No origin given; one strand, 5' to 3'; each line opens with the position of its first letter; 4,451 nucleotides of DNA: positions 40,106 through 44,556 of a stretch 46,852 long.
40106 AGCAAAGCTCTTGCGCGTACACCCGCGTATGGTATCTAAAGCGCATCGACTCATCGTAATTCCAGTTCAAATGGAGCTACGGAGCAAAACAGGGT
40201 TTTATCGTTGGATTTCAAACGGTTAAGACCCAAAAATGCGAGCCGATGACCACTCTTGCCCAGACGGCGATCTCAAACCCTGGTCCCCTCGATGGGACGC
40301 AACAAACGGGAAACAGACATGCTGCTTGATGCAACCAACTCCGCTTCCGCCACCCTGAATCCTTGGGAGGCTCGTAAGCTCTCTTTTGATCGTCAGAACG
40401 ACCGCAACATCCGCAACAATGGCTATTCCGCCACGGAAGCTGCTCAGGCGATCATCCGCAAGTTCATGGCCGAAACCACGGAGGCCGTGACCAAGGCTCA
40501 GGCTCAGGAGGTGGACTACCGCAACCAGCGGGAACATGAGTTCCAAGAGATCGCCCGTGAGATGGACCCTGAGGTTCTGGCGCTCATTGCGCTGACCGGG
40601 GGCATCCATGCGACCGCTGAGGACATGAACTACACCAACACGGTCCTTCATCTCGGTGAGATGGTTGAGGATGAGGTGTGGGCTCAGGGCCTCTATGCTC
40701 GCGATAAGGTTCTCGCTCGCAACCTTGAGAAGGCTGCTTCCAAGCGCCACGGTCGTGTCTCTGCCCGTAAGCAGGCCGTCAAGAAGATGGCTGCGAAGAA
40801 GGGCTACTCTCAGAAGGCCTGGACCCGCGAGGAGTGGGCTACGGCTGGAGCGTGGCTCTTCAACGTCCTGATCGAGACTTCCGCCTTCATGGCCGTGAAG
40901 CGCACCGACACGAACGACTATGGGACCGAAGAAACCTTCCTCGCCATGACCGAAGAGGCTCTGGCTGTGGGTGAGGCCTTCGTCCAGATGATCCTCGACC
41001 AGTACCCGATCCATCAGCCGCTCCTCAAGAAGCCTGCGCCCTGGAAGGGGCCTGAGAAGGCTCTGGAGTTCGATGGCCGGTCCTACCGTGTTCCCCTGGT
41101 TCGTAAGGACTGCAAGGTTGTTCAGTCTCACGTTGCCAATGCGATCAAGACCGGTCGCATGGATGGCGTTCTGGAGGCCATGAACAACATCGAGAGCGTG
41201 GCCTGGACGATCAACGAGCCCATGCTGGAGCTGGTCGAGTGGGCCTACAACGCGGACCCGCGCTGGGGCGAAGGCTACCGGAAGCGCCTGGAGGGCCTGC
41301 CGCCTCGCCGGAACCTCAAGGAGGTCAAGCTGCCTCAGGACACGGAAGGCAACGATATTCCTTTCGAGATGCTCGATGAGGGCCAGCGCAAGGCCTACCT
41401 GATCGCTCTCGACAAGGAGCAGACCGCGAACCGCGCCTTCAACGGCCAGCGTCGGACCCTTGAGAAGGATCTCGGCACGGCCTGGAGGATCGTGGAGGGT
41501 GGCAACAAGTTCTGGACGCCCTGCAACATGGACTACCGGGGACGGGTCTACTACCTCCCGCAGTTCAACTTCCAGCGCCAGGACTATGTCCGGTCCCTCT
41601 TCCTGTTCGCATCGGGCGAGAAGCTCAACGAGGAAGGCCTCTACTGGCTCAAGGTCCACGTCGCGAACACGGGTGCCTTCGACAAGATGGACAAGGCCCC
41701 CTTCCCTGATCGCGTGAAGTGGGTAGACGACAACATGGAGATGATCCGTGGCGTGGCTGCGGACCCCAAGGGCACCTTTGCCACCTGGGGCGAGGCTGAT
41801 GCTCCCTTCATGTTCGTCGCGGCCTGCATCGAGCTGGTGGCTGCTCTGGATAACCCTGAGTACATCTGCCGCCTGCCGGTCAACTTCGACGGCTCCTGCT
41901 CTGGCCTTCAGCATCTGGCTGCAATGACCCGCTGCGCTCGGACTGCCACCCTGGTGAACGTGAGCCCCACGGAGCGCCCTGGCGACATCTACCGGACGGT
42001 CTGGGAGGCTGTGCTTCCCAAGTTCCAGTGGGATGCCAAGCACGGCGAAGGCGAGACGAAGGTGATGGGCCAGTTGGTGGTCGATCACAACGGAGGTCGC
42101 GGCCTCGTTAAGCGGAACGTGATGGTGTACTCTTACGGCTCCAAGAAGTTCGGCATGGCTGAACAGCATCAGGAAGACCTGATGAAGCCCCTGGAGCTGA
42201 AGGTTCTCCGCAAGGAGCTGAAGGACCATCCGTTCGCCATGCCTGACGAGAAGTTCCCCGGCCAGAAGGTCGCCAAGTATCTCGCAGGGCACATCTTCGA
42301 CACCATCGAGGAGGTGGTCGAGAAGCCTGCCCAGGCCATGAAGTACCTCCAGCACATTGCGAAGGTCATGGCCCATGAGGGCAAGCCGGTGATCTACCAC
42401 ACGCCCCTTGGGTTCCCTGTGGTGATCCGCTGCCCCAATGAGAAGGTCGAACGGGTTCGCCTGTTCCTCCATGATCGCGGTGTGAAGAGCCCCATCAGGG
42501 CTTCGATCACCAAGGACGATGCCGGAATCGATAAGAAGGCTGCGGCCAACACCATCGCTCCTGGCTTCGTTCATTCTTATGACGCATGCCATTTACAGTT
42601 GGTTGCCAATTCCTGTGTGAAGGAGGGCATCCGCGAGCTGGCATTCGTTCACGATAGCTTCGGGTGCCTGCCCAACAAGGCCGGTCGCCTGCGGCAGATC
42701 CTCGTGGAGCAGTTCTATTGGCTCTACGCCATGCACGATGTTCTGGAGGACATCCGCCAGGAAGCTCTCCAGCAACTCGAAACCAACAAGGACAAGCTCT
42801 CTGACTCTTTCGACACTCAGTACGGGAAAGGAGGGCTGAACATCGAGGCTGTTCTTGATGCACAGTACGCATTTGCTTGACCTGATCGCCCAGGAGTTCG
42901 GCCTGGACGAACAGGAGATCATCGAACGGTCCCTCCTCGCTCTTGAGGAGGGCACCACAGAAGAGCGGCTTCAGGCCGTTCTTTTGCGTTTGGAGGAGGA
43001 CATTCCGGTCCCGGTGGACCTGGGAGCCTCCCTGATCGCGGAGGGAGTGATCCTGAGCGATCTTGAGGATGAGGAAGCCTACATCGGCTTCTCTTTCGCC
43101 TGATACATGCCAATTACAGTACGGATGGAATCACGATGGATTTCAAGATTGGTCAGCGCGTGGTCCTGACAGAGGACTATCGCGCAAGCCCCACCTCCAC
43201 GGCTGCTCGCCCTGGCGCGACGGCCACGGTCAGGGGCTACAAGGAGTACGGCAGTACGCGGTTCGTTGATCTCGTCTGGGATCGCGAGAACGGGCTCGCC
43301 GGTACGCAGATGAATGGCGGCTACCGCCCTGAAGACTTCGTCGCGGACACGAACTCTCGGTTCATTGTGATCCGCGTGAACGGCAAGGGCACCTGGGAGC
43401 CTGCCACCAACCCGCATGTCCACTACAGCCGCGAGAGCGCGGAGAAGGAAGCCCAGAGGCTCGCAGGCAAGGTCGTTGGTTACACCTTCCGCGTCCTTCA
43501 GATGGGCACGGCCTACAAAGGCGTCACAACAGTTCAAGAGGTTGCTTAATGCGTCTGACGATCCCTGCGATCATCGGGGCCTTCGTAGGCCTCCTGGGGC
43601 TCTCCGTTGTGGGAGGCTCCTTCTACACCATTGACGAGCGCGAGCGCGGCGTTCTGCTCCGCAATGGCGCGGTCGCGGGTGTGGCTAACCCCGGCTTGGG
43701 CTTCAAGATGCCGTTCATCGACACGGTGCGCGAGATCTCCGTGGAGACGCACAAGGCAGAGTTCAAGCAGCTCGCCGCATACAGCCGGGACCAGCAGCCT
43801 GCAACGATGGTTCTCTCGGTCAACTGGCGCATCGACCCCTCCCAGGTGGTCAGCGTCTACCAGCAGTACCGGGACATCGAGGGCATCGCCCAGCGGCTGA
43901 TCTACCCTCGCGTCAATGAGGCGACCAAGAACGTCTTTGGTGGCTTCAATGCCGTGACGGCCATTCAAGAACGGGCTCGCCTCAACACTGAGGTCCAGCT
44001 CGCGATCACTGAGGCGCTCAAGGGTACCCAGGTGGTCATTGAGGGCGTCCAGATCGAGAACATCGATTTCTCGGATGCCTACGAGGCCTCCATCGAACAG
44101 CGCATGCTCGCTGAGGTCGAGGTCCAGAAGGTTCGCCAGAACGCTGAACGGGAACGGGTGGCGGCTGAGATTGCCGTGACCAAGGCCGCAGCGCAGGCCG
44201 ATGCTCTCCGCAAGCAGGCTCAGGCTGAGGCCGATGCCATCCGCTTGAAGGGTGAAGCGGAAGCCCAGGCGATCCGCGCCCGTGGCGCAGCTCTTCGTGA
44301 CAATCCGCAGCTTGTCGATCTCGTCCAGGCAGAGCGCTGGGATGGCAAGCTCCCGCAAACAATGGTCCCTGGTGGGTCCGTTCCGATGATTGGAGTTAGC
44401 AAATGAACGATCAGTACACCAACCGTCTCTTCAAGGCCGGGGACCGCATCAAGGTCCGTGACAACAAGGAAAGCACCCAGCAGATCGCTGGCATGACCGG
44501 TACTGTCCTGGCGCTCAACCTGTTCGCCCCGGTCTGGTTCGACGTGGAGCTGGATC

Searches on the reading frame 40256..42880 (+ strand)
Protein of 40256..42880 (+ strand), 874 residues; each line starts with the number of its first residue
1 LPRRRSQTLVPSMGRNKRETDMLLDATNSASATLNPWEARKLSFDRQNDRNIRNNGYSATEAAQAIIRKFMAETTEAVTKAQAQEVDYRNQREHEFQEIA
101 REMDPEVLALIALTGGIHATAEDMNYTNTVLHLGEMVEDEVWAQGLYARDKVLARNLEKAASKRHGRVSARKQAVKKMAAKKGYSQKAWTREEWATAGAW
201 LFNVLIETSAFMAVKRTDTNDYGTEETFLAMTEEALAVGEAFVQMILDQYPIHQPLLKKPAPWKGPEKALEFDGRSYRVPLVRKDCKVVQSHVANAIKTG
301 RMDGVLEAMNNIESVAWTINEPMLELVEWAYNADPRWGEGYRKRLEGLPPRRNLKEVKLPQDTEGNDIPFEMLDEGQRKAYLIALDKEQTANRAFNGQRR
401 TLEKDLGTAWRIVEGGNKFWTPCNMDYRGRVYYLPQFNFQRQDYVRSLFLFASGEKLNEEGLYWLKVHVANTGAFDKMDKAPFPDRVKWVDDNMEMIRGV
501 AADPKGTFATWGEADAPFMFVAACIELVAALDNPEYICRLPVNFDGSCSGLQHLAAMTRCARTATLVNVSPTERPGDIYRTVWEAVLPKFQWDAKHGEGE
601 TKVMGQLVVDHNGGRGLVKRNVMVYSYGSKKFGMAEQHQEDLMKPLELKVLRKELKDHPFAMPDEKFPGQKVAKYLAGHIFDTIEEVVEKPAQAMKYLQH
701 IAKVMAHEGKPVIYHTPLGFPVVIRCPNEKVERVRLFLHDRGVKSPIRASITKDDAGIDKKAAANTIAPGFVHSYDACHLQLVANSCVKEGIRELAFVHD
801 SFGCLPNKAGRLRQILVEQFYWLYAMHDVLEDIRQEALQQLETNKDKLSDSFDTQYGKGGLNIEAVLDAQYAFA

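Call 8: search_protein_families(library=phrogs, proteins=[window:40256-42880:+])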
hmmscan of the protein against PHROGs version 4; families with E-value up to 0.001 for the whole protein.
window:40256-42880:+ (874 aa): 4 families
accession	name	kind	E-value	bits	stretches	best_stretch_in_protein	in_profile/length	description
phrog_414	-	DNA, RNA and nucleotide metabolism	8.3e-184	614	1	43-874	22-816/816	RNA polymerase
phrog_2166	-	DNA, RNA and nucleotide metabolism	2.7e-51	175.9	1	241-633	161-505/505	N4-like RNA polymerase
phrog_2051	-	DNA, RNA and nucleotide metabolism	5.3e-36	125.5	2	463-789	8-259/401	RNA polymerase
phrog_20599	-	DNA, RNA and nucleotide metabolism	3.8e-13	50.5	1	464-586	9-117/149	RNA polymerase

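Call 9: search_protein_families(library=pfam, proteins=[window:40256-42880:+])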
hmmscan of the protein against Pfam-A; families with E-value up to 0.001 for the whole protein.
window:40256-42880:+ (874 aa): 2 families
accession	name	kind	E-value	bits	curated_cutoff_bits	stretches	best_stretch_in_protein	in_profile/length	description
PF00940.24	RNA_pol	-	7.1e-85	285.9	22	1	456-846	2-377/448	DNA-dependent RNA polymerase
PF14700.11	RPOL_N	-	5e-07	29.9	30.1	1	64-311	39-331/334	DNA-directed RNA polymerase N-terminal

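Call 15: search_dna_similar(query=window:40256-42880:+, collection=phages, mode=protein, max_rows=25)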
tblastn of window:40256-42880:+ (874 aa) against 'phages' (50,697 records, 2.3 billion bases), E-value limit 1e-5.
Records with a match: 2750; places in all: 2787; records where one place covers at least 80% of the query: 2144.
Best place of each record, by identity: <60% 2750.
By first word of the organism name: Klebsiella 702; Escherichia 364; Pseudomonas 331; Acinetobacter 168; Vibrio 133; Salmonella 113; Yersinia 92; Pectobacterium 84; Ralstonia 55; Xanthomonas 54; and 76 more.
By host as written in the record: - 387; Klebsiella pneumoniae 377; Escherichia coli 123; Acinetobacter baumannii 61; Pseudomonas putida KT2440 and Paw85 53; Pseudomonas aeruginosa 44; Yersinia pestis 38; Pectobacterium atrosepticum DSM18077 33; and 703 more.
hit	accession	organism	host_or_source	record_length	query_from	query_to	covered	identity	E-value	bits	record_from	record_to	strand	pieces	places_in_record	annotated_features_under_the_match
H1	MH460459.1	Dickeya phage vB_DsoP_JA10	Dickeya solani MK10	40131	44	874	95%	29.6%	4e-85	304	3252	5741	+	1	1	putative RNA polymerase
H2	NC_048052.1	Dickeya phage vB_DsoP_JA10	Dickeya solani MK10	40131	44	874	95%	29.6%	4e-85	304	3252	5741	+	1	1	N4-like RNA polymerase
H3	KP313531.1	Citrobacter phage phiCFP-1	Citrobacter freundii P10159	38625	44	874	95%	29.6%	4e-75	275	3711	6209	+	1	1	hypothetical protein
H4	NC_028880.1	Citrobacter phage phiCFP-1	Citrobacter freundii P10159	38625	44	874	95%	29.6%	4e-75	275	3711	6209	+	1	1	RNA polymerase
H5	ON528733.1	Shigella phage ESh23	Shigella sp.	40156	7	874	99%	28.3%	3e-71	263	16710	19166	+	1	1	nonfunctional Phage collar, head-to-tail connector protein Gp8 due to ... | nonfunctional Phage protein due to mutation; ... (x2) | nonfunctional hypothetical protein due to mutation; ... | nonfunctional Phage protein (ACLAME 1292) due to mutation; ...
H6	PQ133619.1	Klebsiella phage P7124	Klebsiella pneumoniae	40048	7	874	99%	28.3%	8e-71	261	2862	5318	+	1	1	RNA polymerase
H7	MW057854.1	Providencia phage PSTCR2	Providencia stuartii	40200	44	874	95%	29.5%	3e-82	296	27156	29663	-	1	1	DNA-directed RNA polymerase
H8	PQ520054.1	Enterococcus phage IME_EF3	-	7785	7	874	99%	28.2%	8e-72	264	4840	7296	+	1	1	record has no annotation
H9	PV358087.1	Enterobacter phage ENT2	Enterobacter hormaechei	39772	7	874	99%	28.2%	1e-71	264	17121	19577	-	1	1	record has no annotation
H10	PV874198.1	Enterobacter phage BHUENT8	Enterobacter cloacae complex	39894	7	874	99%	28.2%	1e-71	264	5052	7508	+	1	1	record has no annotation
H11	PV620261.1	Pseudomonas phage phTUNSm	Pseudomonas asplenii UPB0736 (synonym: ...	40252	44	874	95%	29.4%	1e-76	279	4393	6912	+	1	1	RNA polymerase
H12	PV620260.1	Pseudomonas phage phTUNSv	Pseudomonas asplenii UPB0736 (synonym: ...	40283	44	874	95%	29.4%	1e-76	279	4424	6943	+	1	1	RNA polymerase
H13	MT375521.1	Pelagibacter phage Eistla EXVC025P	Candidatus Pelagibacter ubique HTCC1062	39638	38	874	96%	29.2%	1e-77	282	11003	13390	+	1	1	RNA polymerase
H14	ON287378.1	Dickeya phage DchS19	Dickeya chrysanthemi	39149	44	874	95%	29.4%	5e-84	301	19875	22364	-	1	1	1: RNA polymerase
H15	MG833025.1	Escherichia phage T7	Escherichia coli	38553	37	874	96%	29.2%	3e-48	286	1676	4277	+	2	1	RNA polymerase (x2)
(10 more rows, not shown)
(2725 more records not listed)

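Call 24: find_related_loci(query=window:40256-42880:+, collection=viral_contigs, flank=10000)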
Query window:40256-42880:+ (874 aa) in viral_contigs; peptide patterns used: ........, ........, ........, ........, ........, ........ (x = any residue, [..] = any of these).
8 stretches matched a pattern; 8 encode a relative of the query (tblastn E <= 1e-3); 8 distinct loci.
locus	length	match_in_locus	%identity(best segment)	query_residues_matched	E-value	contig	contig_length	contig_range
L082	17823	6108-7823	28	252-874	3e-50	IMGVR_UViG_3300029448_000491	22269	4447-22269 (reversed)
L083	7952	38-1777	27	205-821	2e-48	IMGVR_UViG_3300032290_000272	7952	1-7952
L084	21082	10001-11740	27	205-821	2e-48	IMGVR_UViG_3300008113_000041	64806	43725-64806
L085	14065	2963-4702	27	205-821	2e-48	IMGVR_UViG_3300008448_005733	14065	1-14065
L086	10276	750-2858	24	129-873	6e-45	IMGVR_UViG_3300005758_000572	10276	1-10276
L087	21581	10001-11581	27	305-873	1e-44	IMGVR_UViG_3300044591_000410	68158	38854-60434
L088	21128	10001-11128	32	417-820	1e-44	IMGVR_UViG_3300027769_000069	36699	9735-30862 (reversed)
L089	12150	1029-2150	31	419-820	2e-43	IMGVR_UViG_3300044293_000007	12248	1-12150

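Call 25: find_related_loci(query=window:40256-42880:+, collection=genome_contigs, flank=10000)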
Query window:40256-42880:+ (874 aa) in genome_contigs; peptide patterns used: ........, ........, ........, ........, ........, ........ (x = any residue, [..] = any of these).
10 stretches matched a pattern, but none encodes a relative of the query by tblastn (E <= 1e-3).

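Call 26: find_homologous_proteins(query=window:40256-42880:+, max_evalue=1e-30)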
Query window:40256-42880:+ (874 aa): 169 proteins with E <= 1e-30 among 8000 candidates; the best 120 are listed.
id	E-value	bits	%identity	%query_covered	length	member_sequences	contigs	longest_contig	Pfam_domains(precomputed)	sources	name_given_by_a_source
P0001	0.0e+0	2007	100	99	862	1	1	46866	PF14700.12,PF00940.25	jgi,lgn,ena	-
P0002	0.0e+0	1027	55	96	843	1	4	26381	PF00940.25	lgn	-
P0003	0.0e+0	1021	54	97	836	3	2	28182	PF14700.12,PF00940.25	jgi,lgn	jgi:DNA-directed RNA polymerase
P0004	1.2e-283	961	52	99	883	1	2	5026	PF14700.12,PF00940.25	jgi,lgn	-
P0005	7.6e-229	780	46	97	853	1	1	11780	PF14700.12,PF00940.25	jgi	jgi:DNA-directed RNA polymerase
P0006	2.3e-228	779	45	96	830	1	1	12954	PF14700.12,PF00940.25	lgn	-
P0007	6.3e-224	764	45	98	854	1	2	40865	PF14700.12,PF00940.25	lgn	-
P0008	2.7e-223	762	45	97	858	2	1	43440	PF14700.12,PF00940.25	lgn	-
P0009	3.5e-223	761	45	97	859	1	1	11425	PF14700.12,PF00940.25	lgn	-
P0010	4.5e-220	751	45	97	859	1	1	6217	PF14700.12,PF00940.25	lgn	-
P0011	1.6e-219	749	43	96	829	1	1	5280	PF14700.12,PF00940.25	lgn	-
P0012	1.2e-217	743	44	97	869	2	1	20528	PF00940.25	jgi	jgi:DNA-directed RNA polymerase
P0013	3.1e-214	732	44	99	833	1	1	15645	PF14700.12,PF00940.25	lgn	-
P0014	2.3e-205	702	44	95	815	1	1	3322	PF14700.12,PF00940.25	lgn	-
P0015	3.8e-205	702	45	95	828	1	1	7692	PF14700.12,PF00940.25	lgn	-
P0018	9.3e-203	694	42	95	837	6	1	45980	PF14700.12,PF00940.25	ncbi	-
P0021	5.6e-200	685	41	95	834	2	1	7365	PF14700.12,PF00940.25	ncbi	-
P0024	8.2e-198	677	42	96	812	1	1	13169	PF00940.25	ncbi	-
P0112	4.8e-141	490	36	92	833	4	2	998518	PF14700.12,PF00940.25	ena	-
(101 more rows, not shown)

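Call 27: find_encoding_contigs(protein=P0002, flank=10000, max_places=2)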
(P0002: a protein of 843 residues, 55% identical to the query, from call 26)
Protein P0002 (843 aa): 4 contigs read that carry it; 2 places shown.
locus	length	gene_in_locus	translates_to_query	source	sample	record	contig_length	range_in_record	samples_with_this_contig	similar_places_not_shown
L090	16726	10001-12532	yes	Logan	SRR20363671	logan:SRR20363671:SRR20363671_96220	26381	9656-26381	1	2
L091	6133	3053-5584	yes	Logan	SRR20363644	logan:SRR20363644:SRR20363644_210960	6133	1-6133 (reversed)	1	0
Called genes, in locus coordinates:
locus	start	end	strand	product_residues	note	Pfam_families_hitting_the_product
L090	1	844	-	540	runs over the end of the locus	-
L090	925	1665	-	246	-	PF07484:Collar (faint)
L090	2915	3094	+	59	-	-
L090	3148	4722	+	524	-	-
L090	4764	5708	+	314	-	-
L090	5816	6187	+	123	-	-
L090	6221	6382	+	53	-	-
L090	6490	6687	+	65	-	-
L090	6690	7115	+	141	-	-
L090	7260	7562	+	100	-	-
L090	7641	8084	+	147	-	-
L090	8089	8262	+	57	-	-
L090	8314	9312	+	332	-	PF00589:Phage_integrase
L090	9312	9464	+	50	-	-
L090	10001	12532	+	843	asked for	PF00940:RNA_pol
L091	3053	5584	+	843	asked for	PF00940:RNA_pol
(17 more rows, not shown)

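Call 28: find_encoding_contigs(protein=P0003, flank=10000, max_places=2)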
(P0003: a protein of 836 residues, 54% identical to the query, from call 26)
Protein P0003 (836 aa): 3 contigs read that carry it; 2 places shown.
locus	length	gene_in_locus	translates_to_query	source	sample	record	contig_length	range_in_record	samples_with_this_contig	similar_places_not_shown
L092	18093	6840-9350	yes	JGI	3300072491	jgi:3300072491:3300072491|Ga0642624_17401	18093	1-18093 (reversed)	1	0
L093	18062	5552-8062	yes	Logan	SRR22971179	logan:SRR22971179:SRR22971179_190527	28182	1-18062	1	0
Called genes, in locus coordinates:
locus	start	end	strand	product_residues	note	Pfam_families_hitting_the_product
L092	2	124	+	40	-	?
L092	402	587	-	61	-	-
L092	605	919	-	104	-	PF21977:DUF6926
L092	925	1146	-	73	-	-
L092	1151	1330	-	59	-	-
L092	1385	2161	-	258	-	PF23872:DUF7227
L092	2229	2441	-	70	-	-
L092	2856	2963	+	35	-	-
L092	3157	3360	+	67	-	-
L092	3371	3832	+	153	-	-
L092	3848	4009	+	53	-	-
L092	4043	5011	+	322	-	PF00589:Phage_integrase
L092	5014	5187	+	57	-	-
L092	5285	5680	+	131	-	-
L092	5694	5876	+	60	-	-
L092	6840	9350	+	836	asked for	PF14700:RPOL_N, PF00940:RNA_pol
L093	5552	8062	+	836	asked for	PF14700:RPOL_N, PF00940:RNA_pol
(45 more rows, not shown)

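Call 50: list_cluster_members(proteins=[P0018, P0021, P0024, P0112, P0001])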
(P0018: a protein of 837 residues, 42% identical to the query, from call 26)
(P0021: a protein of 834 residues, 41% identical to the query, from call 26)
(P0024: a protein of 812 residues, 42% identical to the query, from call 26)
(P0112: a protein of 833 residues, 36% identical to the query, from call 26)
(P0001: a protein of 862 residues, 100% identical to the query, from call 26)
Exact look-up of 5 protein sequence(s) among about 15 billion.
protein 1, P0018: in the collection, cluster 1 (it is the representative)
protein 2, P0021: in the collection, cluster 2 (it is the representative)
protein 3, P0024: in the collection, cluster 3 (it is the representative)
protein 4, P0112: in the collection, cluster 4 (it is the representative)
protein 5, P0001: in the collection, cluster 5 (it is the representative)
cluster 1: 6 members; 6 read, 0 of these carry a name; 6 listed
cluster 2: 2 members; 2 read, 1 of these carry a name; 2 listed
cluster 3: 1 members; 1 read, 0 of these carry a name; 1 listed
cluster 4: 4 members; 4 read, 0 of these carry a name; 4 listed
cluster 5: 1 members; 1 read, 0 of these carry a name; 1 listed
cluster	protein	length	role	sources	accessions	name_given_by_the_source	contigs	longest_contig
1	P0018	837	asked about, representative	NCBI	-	-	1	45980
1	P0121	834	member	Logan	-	-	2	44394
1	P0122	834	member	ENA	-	-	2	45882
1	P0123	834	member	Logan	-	-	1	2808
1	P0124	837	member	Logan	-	-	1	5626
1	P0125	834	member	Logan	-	-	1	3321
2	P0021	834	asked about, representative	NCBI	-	-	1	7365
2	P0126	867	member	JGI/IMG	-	DNA-directed RNA polymerase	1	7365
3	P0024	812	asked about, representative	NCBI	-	-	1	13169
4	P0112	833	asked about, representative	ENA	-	-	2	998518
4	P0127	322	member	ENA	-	-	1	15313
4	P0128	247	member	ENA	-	-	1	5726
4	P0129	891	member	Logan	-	-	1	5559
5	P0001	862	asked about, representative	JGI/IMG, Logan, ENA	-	-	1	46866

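Call 51: find_encoding_contigs(protein=P0007, flank=10000, max_places=1)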
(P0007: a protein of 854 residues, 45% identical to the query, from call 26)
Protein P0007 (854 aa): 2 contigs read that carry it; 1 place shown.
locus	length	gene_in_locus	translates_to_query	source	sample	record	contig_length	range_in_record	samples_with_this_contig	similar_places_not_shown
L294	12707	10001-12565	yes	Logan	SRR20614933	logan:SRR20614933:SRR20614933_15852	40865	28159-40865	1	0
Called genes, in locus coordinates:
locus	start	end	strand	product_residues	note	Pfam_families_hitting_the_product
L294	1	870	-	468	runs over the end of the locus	PF13884:Peptidase_S74 (weak)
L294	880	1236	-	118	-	-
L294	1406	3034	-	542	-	-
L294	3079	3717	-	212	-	PF07484:Collar (weak)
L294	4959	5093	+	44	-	-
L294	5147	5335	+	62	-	-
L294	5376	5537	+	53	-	-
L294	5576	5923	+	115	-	-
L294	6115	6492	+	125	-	-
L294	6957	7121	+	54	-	-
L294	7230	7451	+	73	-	-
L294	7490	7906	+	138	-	-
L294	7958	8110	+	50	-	-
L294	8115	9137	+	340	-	PF00589:Phage_integrase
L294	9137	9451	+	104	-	-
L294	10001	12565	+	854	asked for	PF14700:RPOL_N (faint), PF00940:RNA_pol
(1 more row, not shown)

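Call 52: find_encoding_contigs(protein=P0008, flank=10000, max_places=1)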
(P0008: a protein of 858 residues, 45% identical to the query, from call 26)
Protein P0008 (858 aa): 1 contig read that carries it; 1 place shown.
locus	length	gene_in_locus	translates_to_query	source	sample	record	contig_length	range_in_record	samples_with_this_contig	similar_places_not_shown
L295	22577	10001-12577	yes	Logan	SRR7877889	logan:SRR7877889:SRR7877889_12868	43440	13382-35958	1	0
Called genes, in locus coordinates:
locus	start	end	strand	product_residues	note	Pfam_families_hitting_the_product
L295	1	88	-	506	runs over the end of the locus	PF18013:Phage_lysozyme2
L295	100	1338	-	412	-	PF13884:Peptidase_S74 (weak)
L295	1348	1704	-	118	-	-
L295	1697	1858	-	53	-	-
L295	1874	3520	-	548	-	-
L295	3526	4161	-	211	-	-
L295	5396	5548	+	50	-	-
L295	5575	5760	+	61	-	-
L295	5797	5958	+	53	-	-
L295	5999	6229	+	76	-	-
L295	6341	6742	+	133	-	-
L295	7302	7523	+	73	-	-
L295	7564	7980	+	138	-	-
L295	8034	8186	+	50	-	-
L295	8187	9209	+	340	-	PF00589:Phage_integrase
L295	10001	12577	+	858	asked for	PF14700:RPOL_N (faint), PF00940:RNA_pol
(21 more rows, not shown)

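Call 53: find_encoding_contigs(protein=P0112, flank=10000, max_places=1)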
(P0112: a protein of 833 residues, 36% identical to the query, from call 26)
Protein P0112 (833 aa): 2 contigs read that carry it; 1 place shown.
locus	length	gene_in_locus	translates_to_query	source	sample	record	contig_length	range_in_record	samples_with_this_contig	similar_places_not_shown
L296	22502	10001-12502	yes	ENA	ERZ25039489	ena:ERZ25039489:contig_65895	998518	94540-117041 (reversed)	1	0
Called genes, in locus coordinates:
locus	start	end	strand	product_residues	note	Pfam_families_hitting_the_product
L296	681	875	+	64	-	-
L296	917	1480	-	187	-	PF04392:ABC_sub_bind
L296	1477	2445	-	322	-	PF04392:ABC_sub_bind, PF13458:Peripla_BP_6 (weak)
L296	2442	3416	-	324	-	PF04392:ABC_sub_bind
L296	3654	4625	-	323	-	PF04392:ABC_sub_bind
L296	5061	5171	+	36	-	-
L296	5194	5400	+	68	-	-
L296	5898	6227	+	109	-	-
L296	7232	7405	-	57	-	-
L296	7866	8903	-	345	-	PF04851:ResIII (faint)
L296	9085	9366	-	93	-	-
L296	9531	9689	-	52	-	-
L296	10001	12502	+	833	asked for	PF14700:RPOL_N (faint), PF00940:RNA_pol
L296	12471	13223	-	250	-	-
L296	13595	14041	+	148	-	-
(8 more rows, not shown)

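Call 73: find_related_loci(query=A2, collection=genome_contigs, flank=10000)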
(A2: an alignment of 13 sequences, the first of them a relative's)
Query A2 (862 aa) in genome_contigs; peptide patterns used: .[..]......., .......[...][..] (x = any residue, [..] = any of these).
17 stretches matched a pattern; 3 encode a relative of the query (tblastn E <= 1e-3); 3 distinct loci.
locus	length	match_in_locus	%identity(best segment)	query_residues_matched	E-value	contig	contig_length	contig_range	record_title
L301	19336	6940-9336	42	32-862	0e+0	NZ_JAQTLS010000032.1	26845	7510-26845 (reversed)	MAG: Thiothrix sp. isolate STA_22 NODE_3369_length_26845_cov_24.441575_Sandtown_A, whole genome shotgun sequence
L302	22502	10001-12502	41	22-862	0e+0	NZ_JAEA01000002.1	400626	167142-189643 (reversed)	Microvirga flocculans ATCC BAA-817 L879DRAFT_scaffold00002.2_C, whole genome shotgun sequence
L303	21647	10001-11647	28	245-827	4e-49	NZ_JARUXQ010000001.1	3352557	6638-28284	Caballeronia sp. LZ033 Scaffold_1_1, whole genome shotgun sequence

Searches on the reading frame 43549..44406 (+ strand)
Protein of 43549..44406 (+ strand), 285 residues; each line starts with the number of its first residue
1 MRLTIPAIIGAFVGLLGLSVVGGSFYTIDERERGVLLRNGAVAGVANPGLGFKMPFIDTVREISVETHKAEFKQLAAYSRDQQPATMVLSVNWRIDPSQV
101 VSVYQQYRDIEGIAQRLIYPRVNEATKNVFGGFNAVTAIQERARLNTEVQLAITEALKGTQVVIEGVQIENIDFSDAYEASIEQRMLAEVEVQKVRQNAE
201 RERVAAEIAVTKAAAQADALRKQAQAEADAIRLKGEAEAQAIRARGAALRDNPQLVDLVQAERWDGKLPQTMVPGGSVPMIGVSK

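Call 77: search_protein_families(library=ncbifam, proteins=[window:43549-44406:+], max_evalue=0.01)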
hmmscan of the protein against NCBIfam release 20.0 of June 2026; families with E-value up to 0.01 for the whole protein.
window:43549-44406:+ (285 aa): 4 families
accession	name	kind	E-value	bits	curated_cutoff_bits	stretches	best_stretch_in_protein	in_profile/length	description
TIGR01932.1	hflC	equivalog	6.1e-14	51.6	134.4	2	20-108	15-108/318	protease modulator HflC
TIGR01933.1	hflK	equivalog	2.1e-11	43.8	159.4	1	25-255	1-225/261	FtsH protease activity modulator HflK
NF008259.0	PRK11029.1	equivalog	7.4e-09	35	427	1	18-95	13-97/334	protease modulator HflC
NF008181.0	PRK10930.1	equivalog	2.4e-07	29.9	660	1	22-99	94-172/419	FtsH protease activity modulator HflK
